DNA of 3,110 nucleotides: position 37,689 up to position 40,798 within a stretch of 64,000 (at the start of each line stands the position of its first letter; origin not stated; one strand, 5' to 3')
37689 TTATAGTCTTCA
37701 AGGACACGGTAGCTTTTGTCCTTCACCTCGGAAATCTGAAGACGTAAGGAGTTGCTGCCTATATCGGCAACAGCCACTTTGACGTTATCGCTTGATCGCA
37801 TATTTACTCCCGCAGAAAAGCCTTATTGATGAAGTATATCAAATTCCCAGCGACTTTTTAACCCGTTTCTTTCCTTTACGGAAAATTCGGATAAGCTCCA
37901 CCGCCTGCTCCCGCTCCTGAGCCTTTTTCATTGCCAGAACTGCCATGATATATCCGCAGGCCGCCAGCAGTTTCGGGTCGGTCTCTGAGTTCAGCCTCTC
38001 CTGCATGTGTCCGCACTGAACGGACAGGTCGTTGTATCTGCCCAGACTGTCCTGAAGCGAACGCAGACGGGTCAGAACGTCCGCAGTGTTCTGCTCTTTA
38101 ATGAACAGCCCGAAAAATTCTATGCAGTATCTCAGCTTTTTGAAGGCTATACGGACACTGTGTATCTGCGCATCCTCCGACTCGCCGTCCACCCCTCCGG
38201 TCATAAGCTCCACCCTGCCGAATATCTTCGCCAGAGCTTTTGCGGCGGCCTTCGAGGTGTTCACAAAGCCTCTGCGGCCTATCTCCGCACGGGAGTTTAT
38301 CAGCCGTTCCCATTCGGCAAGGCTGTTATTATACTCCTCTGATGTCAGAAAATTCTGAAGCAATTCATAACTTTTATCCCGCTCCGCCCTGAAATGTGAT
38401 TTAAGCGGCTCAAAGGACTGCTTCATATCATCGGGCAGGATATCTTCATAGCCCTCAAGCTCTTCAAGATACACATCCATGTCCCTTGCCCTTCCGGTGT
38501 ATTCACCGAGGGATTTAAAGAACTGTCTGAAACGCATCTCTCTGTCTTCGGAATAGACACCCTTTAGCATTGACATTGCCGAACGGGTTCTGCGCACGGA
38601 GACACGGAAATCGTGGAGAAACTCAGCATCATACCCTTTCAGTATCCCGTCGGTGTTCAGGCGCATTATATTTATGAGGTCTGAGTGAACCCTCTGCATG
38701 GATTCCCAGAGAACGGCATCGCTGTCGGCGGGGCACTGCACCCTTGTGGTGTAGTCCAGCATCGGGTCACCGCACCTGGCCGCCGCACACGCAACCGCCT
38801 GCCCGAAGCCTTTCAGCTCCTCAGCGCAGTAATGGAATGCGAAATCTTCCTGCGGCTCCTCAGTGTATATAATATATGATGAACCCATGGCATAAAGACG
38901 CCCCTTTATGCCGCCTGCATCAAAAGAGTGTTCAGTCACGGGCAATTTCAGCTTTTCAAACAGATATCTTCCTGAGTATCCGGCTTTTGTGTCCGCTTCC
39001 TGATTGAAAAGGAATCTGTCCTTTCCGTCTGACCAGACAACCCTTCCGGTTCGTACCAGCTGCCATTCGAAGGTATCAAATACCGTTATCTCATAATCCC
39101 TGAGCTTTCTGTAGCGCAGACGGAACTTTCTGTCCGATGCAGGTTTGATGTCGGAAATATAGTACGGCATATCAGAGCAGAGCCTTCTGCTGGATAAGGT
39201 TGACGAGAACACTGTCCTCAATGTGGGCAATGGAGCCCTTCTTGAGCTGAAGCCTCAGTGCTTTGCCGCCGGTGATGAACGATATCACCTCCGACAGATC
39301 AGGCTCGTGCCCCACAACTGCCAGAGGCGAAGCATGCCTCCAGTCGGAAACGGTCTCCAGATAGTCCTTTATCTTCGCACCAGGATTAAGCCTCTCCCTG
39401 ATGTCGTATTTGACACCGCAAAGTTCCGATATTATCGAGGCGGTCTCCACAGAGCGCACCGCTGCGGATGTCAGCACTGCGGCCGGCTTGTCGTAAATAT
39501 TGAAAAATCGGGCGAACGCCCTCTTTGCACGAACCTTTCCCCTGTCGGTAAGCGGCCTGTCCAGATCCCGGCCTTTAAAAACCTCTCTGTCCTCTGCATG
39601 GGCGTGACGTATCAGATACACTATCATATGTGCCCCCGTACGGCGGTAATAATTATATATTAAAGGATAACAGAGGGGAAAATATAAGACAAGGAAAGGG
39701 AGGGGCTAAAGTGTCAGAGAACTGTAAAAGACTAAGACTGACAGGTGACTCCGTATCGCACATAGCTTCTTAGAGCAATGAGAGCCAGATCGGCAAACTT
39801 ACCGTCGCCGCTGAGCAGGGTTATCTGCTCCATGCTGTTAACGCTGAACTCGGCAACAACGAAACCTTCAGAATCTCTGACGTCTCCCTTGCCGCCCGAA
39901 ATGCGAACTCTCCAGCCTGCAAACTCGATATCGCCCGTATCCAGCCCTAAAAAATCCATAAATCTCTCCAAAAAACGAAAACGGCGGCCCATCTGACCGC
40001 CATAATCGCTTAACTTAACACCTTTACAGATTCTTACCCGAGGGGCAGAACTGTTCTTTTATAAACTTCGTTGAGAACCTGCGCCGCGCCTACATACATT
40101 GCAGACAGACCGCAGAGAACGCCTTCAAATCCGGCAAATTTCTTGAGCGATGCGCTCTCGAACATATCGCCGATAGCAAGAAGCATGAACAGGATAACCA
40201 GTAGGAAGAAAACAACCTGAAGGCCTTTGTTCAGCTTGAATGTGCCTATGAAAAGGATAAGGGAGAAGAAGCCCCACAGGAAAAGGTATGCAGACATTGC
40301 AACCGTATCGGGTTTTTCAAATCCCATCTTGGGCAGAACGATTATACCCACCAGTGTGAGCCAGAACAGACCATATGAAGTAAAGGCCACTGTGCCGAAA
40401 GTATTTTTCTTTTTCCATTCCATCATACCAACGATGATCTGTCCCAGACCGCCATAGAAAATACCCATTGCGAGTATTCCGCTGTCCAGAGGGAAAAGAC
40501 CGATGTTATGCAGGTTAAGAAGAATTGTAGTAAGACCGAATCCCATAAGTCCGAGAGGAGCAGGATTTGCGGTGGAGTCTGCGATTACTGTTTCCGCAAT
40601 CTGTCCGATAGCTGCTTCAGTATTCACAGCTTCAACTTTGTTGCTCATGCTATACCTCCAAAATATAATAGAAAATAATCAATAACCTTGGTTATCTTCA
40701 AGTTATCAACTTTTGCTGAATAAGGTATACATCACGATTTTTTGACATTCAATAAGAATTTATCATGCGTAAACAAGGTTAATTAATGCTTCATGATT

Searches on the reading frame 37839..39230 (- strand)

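Call 5: search_protein_families(library=pfam, proteins=[window:37839-39230:-])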
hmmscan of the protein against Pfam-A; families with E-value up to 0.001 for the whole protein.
window:37839-39230:- (463 aa): 1 family
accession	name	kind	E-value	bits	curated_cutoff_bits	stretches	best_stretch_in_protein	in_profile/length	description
PF05235.19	CHAD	-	7.2e-46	157.4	25.6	1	189-408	10-226/228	CHAD domain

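Call 6: search_protein_families(library=ncbifam, proteins=[window:37839-39230:-])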
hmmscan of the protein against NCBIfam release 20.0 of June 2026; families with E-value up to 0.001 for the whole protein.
window:37839-39230:- (463 aa): 0 families

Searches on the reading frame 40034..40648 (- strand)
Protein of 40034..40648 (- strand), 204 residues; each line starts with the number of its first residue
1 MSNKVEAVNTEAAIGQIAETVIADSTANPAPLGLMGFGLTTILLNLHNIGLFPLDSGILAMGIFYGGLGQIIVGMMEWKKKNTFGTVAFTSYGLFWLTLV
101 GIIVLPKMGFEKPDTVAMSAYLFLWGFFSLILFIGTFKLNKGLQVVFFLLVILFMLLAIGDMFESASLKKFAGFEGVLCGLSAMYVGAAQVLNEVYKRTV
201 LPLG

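Call 5: search_protein_families(library=pfam, proteins=[window:40034-40648:-])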
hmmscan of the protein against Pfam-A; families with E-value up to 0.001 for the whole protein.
window:40034-40648:- (204 aa): 1 family
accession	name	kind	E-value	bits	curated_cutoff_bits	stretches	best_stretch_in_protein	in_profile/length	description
PF01184.24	Gpr1_Fun34_YaaH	-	1.4e-37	129.7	25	1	21-194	12-193/207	GPR1/FUN34/yaaH family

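Call 6: search_protein_families(library=ncbifam, proteins=[window:40034-40648:-])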
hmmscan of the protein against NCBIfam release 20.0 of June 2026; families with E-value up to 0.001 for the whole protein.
window:40034-40648:- (204 aa): 2 families
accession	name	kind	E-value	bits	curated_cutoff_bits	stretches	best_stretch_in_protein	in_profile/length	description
NF038013.1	AceTr_1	equivalog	4.6e-79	264.6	50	1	28-202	1-176/176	acetate uptake transporter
NF007941.0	PRK10659.1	equivalog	1.8e-71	240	297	1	25-204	5-185/188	acetate uptake transporter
